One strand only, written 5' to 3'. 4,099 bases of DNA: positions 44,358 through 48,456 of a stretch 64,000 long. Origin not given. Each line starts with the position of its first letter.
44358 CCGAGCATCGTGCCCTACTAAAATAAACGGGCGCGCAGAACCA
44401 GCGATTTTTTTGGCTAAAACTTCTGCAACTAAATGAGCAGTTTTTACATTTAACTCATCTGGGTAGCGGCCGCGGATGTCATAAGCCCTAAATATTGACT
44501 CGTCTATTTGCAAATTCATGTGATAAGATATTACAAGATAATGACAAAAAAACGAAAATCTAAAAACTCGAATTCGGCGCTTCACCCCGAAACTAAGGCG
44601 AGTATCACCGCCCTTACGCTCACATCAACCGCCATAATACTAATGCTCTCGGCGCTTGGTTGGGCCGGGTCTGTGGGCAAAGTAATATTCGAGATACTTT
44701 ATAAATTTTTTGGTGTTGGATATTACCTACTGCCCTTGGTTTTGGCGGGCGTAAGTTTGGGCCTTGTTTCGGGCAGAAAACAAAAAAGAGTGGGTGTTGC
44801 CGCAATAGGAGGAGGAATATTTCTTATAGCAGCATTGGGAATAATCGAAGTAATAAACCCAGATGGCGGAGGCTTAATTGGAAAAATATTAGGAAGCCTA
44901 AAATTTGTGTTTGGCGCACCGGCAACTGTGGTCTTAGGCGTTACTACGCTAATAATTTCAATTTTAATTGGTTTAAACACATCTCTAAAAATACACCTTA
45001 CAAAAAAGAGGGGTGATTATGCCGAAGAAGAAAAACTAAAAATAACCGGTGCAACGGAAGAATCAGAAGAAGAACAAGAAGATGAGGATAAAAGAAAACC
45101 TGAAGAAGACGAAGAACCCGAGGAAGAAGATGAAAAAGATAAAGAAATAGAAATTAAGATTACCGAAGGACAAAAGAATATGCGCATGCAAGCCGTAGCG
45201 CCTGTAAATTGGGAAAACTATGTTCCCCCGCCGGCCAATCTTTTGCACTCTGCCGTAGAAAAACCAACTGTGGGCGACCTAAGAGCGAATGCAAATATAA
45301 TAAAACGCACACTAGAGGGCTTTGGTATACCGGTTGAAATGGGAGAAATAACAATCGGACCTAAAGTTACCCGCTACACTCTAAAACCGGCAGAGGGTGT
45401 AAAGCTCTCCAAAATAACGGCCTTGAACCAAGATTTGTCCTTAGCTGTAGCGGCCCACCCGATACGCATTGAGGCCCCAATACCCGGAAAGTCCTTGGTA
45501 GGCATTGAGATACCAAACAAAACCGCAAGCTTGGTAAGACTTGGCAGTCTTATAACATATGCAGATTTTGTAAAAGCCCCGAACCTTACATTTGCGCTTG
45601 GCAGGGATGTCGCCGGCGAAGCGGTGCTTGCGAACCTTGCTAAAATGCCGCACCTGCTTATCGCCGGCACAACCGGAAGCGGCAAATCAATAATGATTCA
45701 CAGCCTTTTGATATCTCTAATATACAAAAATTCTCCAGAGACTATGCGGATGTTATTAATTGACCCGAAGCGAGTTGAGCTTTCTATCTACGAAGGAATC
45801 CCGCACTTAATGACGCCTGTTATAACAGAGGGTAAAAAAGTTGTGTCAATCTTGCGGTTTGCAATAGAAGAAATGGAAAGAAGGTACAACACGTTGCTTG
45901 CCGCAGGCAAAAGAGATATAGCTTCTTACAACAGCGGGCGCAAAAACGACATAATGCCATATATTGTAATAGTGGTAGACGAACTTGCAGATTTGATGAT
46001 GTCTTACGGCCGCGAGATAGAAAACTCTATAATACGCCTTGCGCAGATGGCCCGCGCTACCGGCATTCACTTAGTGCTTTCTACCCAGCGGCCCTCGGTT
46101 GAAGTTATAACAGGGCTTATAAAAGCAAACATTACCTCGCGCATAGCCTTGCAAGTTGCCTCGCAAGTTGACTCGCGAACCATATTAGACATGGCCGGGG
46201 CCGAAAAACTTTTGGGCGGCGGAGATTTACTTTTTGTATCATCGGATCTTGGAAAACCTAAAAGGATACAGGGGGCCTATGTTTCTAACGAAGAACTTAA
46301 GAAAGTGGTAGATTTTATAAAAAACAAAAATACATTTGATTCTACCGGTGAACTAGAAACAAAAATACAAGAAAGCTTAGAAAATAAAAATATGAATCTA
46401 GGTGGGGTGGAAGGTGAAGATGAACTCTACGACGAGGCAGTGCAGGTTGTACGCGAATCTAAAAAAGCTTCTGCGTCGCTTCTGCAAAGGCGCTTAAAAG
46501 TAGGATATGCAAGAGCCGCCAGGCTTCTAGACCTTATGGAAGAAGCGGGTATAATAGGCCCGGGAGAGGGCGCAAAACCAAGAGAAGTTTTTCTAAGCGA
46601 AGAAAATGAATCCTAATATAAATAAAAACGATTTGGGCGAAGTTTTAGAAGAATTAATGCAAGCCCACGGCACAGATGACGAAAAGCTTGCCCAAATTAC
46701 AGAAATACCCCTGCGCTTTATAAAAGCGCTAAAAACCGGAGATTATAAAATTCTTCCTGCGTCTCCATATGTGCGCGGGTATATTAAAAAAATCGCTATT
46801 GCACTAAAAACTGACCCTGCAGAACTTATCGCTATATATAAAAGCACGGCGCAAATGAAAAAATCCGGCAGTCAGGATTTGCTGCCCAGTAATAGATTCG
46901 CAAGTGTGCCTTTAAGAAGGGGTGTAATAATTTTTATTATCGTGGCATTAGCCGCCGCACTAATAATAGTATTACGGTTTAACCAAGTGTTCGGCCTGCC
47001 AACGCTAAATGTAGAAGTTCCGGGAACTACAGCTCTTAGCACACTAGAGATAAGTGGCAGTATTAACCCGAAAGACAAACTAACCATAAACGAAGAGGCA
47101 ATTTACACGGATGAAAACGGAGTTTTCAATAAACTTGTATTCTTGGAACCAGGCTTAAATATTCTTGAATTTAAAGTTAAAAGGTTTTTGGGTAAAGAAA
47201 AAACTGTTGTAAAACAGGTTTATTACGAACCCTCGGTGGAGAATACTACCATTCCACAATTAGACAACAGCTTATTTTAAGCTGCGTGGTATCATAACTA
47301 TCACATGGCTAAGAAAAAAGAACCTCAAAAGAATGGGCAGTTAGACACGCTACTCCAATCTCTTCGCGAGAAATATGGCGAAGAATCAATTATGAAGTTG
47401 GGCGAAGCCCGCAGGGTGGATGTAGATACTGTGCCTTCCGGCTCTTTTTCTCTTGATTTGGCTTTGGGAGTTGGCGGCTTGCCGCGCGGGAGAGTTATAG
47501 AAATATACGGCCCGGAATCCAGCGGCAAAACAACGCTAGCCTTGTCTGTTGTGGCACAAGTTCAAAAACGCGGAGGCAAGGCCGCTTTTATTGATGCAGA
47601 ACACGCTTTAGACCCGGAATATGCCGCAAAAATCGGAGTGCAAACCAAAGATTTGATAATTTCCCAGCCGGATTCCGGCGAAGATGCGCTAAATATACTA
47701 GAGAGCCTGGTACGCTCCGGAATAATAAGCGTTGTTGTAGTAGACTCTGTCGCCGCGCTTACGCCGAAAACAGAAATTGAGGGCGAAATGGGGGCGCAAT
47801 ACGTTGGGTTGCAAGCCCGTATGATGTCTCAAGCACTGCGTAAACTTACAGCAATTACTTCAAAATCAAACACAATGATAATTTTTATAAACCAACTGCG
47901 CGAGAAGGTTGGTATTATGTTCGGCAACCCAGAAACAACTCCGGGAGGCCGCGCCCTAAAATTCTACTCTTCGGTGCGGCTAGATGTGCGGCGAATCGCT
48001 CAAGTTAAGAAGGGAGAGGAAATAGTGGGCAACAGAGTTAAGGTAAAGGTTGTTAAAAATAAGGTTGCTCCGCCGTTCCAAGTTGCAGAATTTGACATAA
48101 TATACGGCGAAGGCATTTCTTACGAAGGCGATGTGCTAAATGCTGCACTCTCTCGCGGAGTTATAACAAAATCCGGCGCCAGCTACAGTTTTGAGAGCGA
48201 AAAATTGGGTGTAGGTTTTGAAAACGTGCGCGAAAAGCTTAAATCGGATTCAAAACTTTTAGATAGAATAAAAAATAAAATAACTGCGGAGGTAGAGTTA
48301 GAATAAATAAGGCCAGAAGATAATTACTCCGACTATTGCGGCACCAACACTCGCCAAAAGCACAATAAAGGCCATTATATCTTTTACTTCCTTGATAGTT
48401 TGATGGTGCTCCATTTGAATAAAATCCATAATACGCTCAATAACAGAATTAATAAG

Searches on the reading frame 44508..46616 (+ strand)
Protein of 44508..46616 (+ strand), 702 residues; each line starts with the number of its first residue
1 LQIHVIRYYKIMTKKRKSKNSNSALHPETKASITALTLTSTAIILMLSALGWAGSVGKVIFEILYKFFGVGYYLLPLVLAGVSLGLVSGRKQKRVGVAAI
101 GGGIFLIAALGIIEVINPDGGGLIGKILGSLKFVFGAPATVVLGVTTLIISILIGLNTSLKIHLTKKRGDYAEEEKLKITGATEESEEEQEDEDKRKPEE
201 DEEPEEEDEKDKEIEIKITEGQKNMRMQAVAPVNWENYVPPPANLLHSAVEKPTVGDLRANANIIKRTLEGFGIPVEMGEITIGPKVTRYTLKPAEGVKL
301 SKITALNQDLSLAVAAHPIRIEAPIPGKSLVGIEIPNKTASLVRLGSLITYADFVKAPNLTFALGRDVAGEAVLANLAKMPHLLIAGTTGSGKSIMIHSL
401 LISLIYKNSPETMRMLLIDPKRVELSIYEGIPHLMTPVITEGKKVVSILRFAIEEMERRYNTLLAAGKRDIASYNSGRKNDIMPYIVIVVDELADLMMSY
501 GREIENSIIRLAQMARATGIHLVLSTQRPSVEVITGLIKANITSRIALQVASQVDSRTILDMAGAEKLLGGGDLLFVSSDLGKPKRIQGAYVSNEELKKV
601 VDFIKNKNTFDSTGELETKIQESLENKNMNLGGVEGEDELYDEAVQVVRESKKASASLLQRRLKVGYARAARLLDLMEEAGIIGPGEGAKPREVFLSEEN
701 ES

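Call 21: search_protein_families(library=pfam, proteins=[window:44508-46616:+], max_evalue=0.001)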
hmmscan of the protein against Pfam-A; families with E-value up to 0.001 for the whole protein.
window:44508-46616:+ (702 aa): 4 families
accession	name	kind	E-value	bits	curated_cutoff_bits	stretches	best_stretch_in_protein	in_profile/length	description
PF01580.24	FtsK_SpoIIIE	-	4.3e-55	187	24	1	358-531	16-221/221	FtsK/SpoIIIE family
PF09397.16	FtsK_gamma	-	2.3e-27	94.9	30.6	1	636-696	2-62/63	Ftsk gamma domain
PF17854.6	FtsK_alpha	-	1.1e-26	93.4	22.9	1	241-337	2-101/101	FtsK alpha domain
PF20703.3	nSTAND1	-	0.0003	21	27.1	1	364-525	17-158/379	Novel STAND NTPase 1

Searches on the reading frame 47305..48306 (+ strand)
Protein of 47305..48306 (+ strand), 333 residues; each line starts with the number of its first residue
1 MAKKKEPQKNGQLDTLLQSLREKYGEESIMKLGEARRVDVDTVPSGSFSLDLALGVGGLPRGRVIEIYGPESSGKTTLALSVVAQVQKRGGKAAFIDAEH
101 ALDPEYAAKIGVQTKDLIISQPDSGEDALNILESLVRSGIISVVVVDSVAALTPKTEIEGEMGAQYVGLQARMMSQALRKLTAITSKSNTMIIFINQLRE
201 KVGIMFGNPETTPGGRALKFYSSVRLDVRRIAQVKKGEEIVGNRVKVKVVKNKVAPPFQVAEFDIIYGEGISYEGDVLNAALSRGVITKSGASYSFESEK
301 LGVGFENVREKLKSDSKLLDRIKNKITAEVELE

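Call 21: search_protein_families(library=pfam, proteins=[window:47305-48306:+], max_evalue=0.001)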
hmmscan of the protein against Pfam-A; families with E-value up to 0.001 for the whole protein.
window:47305-48306:+ (333 aa): 7 families
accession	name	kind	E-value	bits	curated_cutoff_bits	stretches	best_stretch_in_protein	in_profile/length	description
PF00154.27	RecA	-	1.2e-132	441.6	27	1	13-272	3-262/262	recA bacterial DNA recombination protein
PF21096.2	RecA_C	-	1.6e-12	47.8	27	1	275-330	1-56/57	RecA C-terminal domain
PF08423.17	Rad51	-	5.5e-11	42.6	22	1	37-231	2-212/244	Rad51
PF06745.19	ATPase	-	4.1e-07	30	26.6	1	48-101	6-59/231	KaiC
PF13481.12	AAA_25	-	2.1e-05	24.7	27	1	57-95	28-64/195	AAA domain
PF13479.12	AAA_24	-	3.9e-05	24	27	1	63-154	3-78/195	AAA domain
PF01637.24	ATPase_2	-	4.8e-05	23.7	33.2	1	63-110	21-68/225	ATPase domain predominantly from Archaea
